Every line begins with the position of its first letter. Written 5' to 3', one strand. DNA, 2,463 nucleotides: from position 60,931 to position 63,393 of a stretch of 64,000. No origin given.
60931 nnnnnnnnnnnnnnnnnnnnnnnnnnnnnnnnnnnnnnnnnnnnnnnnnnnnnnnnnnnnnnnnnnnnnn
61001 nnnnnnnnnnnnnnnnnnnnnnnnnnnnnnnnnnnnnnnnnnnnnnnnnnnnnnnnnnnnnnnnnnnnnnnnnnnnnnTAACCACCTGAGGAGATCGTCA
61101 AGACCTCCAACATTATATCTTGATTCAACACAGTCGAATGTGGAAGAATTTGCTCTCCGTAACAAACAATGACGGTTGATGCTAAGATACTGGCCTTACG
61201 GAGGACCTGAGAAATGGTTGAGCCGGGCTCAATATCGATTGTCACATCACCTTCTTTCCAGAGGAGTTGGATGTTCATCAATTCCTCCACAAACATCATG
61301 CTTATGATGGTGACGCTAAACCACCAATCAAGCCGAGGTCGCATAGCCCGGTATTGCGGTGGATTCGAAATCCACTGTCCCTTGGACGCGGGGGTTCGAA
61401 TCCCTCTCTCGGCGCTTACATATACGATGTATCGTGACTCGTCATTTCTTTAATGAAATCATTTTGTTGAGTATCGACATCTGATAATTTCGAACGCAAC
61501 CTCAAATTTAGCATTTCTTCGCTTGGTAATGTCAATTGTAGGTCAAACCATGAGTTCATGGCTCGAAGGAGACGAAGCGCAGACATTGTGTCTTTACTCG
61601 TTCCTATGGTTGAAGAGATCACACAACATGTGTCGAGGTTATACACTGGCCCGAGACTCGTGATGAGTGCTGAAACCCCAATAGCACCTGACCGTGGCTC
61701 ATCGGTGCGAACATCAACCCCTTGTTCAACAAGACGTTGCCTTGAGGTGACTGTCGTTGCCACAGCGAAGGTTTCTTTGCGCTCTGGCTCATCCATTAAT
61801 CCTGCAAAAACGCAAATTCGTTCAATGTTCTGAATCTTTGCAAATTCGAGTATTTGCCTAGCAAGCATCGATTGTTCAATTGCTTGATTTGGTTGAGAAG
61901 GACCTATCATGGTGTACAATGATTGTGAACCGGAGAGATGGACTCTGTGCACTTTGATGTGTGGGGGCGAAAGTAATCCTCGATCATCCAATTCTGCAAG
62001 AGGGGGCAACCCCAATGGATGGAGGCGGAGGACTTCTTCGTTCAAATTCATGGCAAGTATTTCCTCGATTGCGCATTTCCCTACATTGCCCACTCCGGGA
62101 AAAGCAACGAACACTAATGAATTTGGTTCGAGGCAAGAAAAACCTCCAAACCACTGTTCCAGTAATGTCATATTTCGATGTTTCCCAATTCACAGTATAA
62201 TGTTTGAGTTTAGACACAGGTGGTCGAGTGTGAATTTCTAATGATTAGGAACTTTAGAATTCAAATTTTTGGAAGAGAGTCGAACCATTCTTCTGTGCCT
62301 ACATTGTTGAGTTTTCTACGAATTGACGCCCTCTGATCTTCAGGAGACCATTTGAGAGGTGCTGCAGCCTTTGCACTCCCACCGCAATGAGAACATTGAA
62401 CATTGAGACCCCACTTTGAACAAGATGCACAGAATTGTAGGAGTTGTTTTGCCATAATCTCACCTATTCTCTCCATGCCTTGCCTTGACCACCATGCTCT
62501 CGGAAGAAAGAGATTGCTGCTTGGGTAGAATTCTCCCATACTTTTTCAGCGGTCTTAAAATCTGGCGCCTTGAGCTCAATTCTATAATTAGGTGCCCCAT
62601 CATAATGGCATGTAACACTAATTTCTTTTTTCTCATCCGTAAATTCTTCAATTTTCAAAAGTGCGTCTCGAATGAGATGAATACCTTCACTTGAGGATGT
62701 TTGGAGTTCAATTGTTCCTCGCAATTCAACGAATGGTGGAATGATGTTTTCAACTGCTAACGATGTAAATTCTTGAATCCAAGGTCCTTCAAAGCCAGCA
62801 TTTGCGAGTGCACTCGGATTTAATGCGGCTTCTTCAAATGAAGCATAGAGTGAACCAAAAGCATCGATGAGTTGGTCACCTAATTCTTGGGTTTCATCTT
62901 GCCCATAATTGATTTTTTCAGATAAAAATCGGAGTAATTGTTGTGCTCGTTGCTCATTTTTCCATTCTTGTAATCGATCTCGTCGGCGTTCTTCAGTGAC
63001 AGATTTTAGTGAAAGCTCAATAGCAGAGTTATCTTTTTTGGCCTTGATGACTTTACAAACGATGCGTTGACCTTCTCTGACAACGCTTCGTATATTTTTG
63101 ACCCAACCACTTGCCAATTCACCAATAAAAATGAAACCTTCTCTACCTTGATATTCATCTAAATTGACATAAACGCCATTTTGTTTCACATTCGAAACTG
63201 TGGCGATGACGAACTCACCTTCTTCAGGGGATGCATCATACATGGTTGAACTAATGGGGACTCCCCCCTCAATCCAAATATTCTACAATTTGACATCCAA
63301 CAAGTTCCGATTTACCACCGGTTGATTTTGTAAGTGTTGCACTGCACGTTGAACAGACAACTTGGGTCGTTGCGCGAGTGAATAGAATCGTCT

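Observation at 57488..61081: Tandem paralogous Cas4/RecB-like Fe-S nucleases fused to RPA-like OB folds, start-stop coupled to ABCE1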

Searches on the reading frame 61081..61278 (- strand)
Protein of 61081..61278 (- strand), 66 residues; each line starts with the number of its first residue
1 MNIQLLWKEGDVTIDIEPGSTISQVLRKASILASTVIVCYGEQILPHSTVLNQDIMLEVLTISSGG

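Call 79: search_protein_families(library=pfam, proteins=[window:61081-61278:-], max_evalue=0.5)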
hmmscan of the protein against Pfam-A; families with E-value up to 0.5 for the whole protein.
seq(66 aa): 1 family
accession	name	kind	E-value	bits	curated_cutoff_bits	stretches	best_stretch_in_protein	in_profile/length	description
PF02597.26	ThiS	-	0.011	16.7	22.5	1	11-66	13-76/76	ThiS family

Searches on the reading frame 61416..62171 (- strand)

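Call 24: search_protein_families(library=pfam, proteins=[window:61416-62171:-], max_evalue=0.001)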
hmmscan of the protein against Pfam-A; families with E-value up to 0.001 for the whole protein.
window:61416-62171:- (251 aa): 1 family
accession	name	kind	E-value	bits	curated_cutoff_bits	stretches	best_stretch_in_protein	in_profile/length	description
PF09754.15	PAC2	-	9.1e-19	68.6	25.8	1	21-214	2-196/215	PAC2 family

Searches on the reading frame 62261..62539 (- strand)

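Call 24: search_protein_families(library=pfam, proteins=[window:62261-62539:-], max_evalue=0.001)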
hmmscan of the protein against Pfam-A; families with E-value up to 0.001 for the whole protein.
window:62261-62539:- (92 aa): 1 family
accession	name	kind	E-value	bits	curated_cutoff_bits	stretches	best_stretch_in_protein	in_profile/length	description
PF04135.18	Nop10p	-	1e-07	32.4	27.2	1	33-77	4-48/52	Nucleolar RNA-binding protein, Nop10p family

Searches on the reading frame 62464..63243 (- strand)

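Call 24: search_protein_families(library=pfam, proteins=[window:62464-63243:-], max_evalue=0.001)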
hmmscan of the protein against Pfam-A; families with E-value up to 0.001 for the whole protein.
window:62464-63243:- (259 aa): 2 families
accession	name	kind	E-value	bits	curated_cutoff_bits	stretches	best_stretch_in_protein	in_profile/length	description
PF07541.17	EIF_2_alpha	-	3.1e-22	79.2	22.8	1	119-228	3-113/114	Eukaryotic translation initiation factor 2 alpha subunit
PF00575.29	S1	-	3.6e-10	40.5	22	1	6-80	2-74/74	S1 RNA binding domain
